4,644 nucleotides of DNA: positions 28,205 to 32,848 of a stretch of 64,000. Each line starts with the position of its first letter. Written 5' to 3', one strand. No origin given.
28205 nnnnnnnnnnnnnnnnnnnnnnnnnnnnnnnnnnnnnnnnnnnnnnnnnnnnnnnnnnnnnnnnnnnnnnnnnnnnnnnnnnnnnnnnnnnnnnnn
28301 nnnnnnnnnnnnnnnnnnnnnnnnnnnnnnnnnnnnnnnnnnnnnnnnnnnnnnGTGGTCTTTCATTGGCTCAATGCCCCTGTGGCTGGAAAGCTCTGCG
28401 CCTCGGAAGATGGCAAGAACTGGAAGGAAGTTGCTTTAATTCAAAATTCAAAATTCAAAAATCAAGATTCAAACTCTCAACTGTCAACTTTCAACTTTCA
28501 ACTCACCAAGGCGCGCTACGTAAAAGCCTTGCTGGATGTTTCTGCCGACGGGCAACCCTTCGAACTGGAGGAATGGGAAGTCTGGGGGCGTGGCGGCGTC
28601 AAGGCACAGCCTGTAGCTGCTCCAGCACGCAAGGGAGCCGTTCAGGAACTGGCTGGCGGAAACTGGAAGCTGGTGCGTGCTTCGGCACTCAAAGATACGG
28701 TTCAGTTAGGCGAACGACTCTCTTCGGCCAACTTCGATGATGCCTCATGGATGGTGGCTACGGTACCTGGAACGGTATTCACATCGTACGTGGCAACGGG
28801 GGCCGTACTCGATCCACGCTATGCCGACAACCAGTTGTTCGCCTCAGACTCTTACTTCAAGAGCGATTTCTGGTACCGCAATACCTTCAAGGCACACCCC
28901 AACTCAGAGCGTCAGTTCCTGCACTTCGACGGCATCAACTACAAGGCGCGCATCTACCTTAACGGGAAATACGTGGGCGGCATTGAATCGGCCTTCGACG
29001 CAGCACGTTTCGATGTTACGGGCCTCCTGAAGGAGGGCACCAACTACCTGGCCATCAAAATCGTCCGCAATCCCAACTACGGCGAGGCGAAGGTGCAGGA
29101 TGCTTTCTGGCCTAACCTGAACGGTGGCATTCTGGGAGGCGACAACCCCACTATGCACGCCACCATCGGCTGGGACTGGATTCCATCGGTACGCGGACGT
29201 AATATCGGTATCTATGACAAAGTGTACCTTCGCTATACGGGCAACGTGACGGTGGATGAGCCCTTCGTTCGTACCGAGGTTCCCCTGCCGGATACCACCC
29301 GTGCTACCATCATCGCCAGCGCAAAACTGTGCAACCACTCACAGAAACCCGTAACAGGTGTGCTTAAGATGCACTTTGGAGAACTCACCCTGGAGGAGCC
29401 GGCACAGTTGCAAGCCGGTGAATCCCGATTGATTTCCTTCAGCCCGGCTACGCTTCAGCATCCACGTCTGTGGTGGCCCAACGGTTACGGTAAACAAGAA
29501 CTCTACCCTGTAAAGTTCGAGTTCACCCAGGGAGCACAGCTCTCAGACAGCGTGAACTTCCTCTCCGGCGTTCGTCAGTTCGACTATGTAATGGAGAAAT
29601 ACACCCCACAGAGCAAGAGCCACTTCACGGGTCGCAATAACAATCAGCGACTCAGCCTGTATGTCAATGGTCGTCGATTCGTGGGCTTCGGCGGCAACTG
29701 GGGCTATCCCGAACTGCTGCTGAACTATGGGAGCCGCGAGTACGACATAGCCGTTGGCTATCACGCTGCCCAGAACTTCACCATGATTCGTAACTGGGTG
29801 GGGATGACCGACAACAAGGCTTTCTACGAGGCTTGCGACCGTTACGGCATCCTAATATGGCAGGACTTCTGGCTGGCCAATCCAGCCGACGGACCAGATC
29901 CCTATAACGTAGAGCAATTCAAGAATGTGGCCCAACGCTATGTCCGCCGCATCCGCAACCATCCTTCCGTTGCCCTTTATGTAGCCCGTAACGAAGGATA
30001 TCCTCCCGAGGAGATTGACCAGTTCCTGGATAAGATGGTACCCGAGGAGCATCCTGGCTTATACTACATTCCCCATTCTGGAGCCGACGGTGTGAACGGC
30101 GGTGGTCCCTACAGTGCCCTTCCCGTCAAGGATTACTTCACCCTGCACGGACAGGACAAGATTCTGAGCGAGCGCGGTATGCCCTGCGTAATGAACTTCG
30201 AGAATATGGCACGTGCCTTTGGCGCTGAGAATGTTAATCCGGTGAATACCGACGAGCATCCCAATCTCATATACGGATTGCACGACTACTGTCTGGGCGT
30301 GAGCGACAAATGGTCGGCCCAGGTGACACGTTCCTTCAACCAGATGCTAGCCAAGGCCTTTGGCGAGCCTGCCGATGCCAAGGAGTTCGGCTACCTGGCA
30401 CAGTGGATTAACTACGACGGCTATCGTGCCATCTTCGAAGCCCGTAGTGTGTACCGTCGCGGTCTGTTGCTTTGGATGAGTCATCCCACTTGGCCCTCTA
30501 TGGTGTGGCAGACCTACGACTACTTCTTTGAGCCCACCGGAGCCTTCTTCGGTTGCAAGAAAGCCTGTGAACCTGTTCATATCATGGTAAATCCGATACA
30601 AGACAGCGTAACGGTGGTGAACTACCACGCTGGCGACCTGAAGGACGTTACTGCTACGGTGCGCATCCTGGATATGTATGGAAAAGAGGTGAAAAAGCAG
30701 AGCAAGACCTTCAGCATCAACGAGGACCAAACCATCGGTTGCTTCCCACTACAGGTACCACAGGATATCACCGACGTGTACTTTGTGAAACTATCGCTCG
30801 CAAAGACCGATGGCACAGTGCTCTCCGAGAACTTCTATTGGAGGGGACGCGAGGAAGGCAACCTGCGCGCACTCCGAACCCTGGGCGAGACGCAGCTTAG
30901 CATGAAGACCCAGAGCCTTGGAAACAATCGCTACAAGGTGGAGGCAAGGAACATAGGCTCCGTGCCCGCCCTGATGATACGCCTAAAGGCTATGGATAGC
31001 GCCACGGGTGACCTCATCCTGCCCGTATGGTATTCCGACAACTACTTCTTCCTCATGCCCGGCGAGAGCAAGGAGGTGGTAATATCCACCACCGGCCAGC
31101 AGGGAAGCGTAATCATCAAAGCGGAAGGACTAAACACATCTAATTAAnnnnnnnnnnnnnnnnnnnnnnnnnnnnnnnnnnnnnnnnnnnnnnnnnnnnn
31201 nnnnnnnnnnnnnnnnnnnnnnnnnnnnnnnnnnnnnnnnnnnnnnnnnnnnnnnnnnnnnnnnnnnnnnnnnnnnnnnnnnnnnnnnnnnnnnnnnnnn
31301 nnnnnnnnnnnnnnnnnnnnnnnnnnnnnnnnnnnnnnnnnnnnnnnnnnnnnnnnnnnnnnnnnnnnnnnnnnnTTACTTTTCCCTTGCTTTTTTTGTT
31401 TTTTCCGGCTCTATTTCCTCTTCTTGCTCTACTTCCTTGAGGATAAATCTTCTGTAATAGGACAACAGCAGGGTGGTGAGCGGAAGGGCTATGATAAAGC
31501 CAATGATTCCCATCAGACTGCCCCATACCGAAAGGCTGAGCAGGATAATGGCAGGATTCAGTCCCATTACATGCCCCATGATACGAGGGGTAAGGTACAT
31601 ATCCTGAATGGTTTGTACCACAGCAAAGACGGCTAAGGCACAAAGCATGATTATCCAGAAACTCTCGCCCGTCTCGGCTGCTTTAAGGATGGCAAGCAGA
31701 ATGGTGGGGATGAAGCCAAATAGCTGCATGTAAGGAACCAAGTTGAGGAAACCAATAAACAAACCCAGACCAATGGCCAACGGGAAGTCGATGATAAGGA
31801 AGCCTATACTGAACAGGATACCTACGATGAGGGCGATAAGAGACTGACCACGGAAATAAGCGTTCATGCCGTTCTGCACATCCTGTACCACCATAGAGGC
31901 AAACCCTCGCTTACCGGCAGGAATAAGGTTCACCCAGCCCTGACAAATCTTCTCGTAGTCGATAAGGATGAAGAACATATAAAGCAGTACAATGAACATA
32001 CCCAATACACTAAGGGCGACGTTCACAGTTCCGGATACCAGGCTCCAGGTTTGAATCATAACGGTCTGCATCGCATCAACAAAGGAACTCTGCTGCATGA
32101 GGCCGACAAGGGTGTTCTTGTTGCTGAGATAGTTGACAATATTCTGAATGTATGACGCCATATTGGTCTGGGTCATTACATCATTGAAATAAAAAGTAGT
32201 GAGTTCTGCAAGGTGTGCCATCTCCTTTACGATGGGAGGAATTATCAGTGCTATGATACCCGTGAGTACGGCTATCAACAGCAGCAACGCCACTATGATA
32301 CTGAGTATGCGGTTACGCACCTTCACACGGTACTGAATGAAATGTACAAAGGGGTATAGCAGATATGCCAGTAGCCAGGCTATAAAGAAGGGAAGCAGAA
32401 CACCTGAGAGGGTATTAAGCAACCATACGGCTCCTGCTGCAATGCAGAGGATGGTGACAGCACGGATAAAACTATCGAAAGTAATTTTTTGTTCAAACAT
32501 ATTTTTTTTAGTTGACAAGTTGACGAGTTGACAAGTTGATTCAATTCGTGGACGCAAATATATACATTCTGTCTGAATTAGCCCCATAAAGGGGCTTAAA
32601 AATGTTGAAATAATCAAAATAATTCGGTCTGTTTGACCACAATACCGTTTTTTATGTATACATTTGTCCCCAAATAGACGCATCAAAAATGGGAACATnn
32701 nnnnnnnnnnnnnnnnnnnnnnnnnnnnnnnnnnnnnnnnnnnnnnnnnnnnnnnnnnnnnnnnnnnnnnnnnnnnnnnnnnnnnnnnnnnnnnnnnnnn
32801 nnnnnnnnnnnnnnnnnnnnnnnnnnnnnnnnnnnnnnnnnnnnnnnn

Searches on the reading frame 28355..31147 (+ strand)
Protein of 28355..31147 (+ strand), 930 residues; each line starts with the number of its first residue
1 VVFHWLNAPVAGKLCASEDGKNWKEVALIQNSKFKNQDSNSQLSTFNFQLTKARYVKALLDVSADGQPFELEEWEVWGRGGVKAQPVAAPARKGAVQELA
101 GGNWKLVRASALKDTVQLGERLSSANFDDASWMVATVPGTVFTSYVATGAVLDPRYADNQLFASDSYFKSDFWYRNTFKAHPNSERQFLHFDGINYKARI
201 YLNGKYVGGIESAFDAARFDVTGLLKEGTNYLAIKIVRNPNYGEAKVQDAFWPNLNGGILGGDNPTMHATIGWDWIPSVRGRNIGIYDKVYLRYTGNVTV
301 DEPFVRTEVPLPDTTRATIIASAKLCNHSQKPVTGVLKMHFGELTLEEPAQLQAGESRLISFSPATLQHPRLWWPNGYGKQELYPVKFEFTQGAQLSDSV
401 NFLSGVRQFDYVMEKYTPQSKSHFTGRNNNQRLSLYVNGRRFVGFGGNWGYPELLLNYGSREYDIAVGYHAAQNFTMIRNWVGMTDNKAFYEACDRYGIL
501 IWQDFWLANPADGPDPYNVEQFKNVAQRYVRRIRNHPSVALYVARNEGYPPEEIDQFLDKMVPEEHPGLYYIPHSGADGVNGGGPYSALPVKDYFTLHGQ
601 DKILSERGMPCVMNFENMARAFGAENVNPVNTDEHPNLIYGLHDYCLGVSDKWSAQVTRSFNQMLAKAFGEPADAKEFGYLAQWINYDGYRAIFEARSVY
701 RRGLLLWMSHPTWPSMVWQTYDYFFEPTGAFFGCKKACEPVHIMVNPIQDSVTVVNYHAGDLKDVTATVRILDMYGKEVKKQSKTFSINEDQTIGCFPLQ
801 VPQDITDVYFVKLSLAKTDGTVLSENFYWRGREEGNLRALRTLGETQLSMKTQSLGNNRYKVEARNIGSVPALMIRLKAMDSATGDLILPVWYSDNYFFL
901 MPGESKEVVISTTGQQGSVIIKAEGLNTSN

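Call 89: search_protein_families(library=pfam, proteins=[window:28355-31147:+], max_evalue=0.00001)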
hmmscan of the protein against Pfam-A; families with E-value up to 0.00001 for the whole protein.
window:28355-31147:+ (930 aa): 5 families
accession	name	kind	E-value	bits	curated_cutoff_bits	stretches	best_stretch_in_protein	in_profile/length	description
PF22666.2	Glyco_hydro_2_N2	-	3.4e-28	99.2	27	1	128-286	7-165/167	Glycosyl hydrolase 2 galactose-binding domain-like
PF18368.7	Ig_GlcNase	-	2.6e-22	79.4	26.3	1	826-927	1-104/105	Exo-beta-D-glucosaminidase Ig-fold domain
PF00703.27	Glyco_hydro_2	-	9.6e-09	36.4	23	1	303-407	6-109/109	Glycosyl hydrolases family 2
PF02837.24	Glyco_hydro_2_N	-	3.3e-08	34.1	28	1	172-238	67-135/169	Glycosyl hydrolases family 2, sugar binding domain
PF17786.7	Mannosidase_ig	-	7.9e-06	26.8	23.4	0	752-829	5-85/91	Mannosidase Ig/CBM-like domain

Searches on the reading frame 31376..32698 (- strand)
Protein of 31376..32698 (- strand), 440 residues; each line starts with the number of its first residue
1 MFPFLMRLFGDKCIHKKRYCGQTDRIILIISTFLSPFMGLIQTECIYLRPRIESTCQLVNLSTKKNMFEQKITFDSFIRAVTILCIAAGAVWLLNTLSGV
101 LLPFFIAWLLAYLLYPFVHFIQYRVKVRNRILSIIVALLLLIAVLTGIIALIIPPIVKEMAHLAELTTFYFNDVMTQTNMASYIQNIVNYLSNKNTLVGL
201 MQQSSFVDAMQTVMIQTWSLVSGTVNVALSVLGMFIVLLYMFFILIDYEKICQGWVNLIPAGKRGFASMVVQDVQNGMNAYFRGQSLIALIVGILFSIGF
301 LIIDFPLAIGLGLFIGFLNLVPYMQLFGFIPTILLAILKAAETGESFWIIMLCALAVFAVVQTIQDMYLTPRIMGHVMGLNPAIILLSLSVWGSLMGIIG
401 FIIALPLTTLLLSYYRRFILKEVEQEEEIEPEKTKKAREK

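Call 89: search_protein_families(library=pfam, proteins=[window:31376-32698:-], max_evalue=0.00001)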
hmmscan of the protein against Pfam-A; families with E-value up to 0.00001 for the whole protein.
window:31376-32698:- (440 aa): 1 family
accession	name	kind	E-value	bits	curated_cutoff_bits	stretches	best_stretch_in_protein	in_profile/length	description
PF01594.21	AI-2E_transport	-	8.3e-46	157.1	34.3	1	83-415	7-323/327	AI-2E family transporter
